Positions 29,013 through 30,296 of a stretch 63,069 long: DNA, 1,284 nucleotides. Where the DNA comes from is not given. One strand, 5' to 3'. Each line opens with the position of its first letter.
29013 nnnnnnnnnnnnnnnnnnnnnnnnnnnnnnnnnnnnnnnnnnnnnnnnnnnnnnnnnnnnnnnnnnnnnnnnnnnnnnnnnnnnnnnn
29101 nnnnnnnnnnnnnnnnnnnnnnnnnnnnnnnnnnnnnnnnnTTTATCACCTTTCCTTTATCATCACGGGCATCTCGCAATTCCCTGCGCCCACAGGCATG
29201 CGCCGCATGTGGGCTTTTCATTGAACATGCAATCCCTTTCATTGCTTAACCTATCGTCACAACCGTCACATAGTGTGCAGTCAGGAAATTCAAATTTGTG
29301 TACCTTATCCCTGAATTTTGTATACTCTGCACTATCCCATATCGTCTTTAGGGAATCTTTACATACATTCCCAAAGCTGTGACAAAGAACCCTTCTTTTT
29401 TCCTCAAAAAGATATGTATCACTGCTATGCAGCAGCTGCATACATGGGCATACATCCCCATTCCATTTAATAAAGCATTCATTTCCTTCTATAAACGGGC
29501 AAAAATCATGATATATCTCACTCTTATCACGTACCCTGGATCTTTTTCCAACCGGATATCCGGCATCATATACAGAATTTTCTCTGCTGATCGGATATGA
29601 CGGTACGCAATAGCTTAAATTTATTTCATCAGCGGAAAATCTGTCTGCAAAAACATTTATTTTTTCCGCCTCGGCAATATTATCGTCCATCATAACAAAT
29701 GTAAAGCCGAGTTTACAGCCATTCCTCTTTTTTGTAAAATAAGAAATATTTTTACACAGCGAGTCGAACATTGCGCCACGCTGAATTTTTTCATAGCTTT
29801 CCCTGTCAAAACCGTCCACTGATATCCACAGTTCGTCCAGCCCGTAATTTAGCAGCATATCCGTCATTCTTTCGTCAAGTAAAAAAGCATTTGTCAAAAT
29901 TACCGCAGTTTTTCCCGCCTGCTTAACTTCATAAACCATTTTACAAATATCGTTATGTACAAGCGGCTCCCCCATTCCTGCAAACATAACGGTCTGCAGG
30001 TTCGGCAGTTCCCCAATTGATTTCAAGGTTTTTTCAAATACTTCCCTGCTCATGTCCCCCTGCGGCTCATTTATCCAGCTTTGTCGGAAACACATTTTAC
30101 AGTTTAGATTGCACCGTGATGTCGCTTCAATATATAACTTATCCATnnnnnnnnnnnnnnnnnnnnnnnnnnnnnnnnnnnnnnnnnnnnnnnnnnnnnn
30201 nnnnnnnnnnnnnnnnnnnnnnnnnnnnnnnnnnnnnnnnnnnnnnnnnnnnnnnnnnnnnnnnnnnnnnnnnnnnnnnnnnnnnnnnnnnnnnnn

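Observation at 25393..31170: Three QueG/RdhA-like Fe-S reductase paralogues, a radical-SAM/SPASM enzyme, a cupin and a YgjV-type membrane protein wired into a glycan-uptake operon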

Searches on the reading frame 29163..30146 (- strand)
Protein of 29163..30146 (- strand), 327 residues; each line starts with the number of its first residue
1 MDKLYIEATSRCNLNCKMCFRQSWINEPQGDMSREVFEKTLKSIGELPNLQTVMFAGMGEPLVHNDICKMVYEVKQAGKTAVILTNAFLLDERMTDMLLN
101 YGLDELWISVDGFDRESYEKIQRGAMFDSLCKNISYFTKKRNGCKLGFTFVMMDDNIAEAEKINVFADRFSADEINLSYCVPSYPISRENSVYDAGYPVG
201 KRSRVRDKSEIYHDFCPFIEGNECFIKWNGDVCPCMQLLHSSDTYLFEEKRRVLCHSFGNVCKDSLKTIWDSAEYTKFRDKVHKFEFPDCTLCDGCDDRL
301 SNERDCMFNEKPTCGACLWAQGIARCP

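Call 4: search_protein_families(library=pfam, proteins=[window:29163-30146:-], max_evalue=0.1)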
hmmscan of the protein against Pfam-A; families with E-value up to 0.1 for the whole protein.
window:29163-30146:- (327 aa): 3 families
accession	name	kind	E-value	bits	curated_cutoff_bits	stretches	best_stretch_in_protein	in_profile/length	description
PF04055.27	Radical_SAM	-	1.6e-17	64.6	29.5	1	7-161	2-160/166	Radical SAM superfamily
PF13186.11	SPASM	-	5.3e-13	49.5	21.5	1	216-297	1-67/67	Iron-sulfur cluster-binding domain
PF13353.11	Fer4_12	-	1.2e-06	29.3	22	1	10-119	13-122/137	4Fe-4S single cluster domain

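Call 5: search_protein_families(library=ncbifam, proteins=[window:29163-30146:-], max_evalue=0.1)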
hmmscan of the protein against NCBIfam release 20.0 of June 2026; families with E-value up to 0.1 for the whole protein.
window:29163-30146:- (327 aa): 72 families (the best 25 are shown)
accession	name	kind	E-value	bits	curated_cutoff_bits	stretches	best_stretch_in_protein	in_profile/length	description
TIGR04317.1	W_rSAM_matur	equivalog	1.1e-77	261.6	380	1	2-327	4-349/349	tungsten cofactor oxidoreductase radical SAM maturase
TIGR04311.1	rSAM_Geo_metal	subfamily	4.3e-56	190.8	400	2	3-194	4-201/423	radical SAM/SPASM family putative metalloenzyme maturase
TIGR04133.1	rSAM_w_lipo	hypoth_equivalog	8e-18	64.5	425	1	2-140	24-163/350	TIGR04133 family radical SAM/SPASM protein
TIGR02666.1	moaA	equivalog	2.6e-17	62.8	284.05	1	2-177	10-187/336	GTP 3',8-cyclase MoaA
TIGR02668.1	moaA_archaeal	equivalog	5.1e-17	61.8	325.25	1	3-147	11-154/303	GTP 3',8-cyclase MoaA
NF001199.0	PRK00164.2-1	equivalog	6.1e-17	61.7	231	1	3-159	13-167/308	GTP 3',8-cyclase MoaA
TIGR04545.1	rSAM_ahbD_hemeb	equivalog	9.1e-17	61.5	500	1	7-183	5-178/339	heme b synthase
TIGR04321.1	spiroSPASM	subfamily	1.7e-16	60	250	1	5-298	234-504/510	spiro-SPASM protein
NF045646.2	rSAM_Se_TrsS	equivalog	1.2e-15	57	490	1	6-151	90-236/441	radical SAM (seleno)protein TrsS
TIGR04051.1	rSAM_NirJ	equivalog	2e-15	56.6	515.45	1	9-181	9-177/354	heme d1 biosynthesis radical SAM protein NirJ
TIGR02109.1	PQQ_syn_pqqE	equivalog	2.3e-15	56.4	381.35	1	4-180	9-182/358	pyrroloquinoline quinone biosynthesis protein PqqE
TIGR04546.1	rSAM_ahbC_deAc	equivalog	4.4e-15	55.4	650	1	8-163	45-196/390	12,18-didecarboxysiroheme deacetylase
NF045574.1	sacti_mat_StsB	exception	5.3e-15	55.2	625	1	3-179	97-268/466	StsB family radical SAM/SPASM domain sactipeptide maturase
TIGR04347.1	pseudo_SAM_Halo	equivalog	5.8e-15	55.4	525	1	7-163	43-195/390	TIGR04347 family pseudo-SAM/SPASM protein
TIGR04055.1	rSAM_NirJ2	equivalog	6.3e-15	55.5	500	1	8-183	6-177/326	putative heme d1 biosynthesis radical SAM protein NirJ2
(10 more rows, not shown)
